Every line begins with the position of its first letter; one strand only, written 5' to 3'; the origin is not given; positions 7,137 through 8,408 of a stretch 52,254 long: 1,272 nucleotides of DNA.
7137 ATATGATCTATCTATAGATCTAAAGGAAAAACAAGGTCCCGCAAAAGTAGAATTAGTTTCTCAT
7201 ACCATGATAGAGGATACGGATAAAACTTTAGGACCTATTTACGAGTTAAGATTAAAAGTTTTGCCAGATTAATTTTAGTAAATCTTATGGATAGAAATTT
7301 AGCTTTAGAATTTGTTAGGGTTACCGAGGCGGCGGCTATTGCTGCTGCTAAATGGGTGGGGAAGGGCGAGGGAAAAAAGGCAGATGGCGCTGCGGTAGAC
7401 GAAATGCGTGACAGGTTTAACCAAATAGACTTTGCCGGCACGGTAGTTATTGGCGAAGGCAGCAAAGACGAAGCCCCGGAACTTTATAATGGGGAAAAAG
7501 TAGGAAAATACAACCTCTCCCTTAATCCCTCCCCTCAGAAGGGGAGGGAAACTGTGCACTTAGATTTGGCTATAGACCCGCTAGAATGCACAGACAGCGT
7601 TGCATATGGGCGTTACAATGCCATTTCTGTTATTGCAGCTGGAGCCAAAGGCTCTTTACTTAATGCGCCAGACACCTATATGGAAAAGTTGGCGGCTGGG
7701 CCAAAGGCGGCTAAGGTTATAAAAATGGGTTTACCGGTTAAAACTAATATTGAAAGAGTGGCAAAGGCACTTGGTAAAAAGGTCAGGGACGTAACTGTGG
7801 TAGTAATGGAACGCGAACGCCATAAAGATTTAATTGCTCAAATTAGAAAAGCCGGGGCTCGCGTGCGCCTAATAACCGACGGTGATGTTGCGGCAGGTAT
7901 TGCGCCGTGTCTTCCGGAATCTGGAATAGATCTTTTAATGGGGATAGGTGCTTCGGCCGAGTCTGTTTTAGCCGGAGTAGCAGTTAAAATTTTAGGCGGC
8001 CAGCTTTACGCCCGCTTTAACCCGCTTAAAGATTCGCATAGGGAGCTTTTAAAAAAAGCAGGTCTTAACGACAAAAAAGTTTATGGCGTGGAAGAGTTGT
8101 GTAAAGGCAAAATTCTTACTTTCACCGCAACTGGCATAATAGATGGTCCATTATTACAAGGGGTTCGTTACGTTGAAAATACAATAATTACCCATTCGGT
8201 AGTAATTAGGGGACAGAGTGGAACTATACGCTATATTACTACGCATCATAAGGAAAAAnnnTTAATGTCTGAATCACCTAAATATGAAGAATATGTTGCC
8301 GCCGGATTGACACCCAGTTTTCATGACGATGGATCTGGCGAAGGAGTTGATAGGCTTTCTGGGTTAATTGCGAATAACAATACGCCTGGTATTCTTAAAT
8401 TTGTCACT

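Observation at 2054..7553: Modular GC-rich hairpin repeats inserted in frame inside housekeeping genes (Rickettsia-RPE-like behaviour)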

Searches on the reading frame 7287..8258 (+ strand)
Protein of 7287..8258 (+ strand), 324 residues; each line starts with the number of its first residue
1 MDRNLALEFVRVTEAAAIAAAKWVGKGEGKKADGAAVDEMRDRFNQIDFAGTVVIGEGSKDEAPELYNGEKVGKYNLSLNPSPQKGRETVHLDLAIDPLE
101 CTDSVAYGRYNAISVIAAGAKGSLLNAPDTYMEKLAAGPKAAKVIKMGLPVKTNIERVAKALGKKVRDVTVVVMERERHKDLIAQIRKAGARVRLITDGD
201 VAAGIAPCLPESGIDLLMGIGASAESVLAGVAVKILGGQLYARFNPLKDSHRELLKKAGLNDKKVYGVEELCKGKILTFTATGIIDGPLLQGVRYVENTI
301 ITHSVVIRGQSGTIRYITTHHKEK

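Call 7: search_protein_families(library=pfam, proteins=[window:7287-8258:+])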
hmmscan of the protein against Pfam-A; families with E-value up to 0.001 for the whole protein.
window:7287-8258:+ (324 aa): 1 family
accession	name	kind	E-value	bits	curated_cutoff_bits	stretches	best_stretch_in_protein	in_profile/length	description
PF03320.18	FBPase_glpX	-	4e-119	397.5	27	1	3-321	1-307/307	Bacterial fructose-1,6-bisphosphatase, glpX-encoded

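Call 9: search_solved_structures(query=window:7287-8258:+, show_alignments=2)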
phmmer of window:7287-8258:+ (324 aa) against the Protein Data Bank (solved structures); distinct sequences matched with E-value up to 0.001: 9.
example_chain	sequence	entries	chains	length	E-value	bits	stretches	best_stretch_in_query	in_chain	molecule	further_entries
6ayy_A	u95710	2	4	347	1.3e-80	274.1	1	3-322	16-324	Fructose-1,6-bisphosphatase class 2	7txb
6ayu_A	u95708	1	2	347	4.4e-80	272.3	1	3-322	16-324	Fructose-1,6-bisphosphatase class 2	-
6ayv_A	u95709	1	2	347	7e-80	271.7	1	3-322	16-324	Fructose-1,6-bisphosphatase class 2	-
5a5l_A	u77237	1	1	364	5.4e-74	252.4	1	1-321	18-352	D-FRUCTOSE 1,6-BISPHOSPHATASE CLASS 2/SEDOHEPTULOSE 1,7-BISPHOSPHATASE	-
3roj_A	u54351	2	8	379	1.1e-73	251.3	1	2-322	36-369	D-fructose 1,6-bisphosphatase class 2/sedoheptulose 1,7-bisphosphatase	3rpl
1ni9_A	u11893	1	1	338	4.8e-70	239.4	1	1-321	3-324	Protein glpX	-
3d1r_A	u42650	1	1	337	6.8e-69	235.6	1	1-321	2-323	Fructose-1,6-bisphosphatase class II glpX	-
2r8t_A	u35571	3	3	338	6.8e-69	235.6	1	1-321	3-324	Fructose-1,6-bisphosphatase class II glpX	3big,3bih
7js3_A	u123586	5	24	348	2.9e-66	227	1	1-322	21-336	Fructose-1,6-bisphosphatase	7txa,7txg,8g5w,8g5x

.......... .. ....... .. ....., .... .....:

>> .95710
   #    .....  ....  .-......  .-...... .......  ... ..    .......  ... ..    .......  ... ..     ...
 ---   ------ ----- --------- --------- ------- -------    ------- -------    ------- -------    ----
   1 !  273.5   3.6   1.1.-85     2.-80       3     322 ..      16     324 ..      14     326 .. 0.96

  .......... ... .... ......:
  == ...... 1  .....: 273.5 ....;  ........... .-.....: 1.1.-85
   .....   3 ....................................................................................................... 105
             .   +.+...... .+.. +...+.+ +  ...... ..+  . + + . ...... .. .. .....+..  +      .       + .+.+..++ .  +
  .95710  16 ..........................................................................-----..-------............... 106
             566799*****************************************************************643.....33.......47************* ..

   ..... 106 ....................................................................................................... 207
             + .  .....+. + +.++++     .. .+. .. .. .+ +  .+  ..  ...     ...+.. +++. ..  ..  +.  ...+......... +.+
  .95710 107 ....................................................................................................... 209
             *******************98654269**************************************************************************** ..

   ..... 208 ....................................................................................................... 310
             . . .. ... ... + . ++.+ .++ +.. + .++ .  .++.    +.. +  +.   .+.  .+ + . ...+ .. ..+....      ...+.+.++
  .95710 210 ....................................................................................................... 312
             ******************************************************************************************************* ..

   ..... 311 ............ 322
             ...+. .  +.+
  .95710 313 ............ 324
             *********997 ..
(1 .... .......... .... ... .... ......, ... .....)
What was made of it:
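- Checked: GlpX has about 12 extra residues compared with 6ayy (call 9).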

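Call 11: find_encoding_contigs(protein=window:7287-8258:+, flank=10000, max_places=6)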
Protein window:7287-8258:+ (324 aa): no gene with exactly this product is on record in the collection.
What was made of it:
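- Tried and rejected: The GlpX protein is not on record in the assembly index (call 11).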
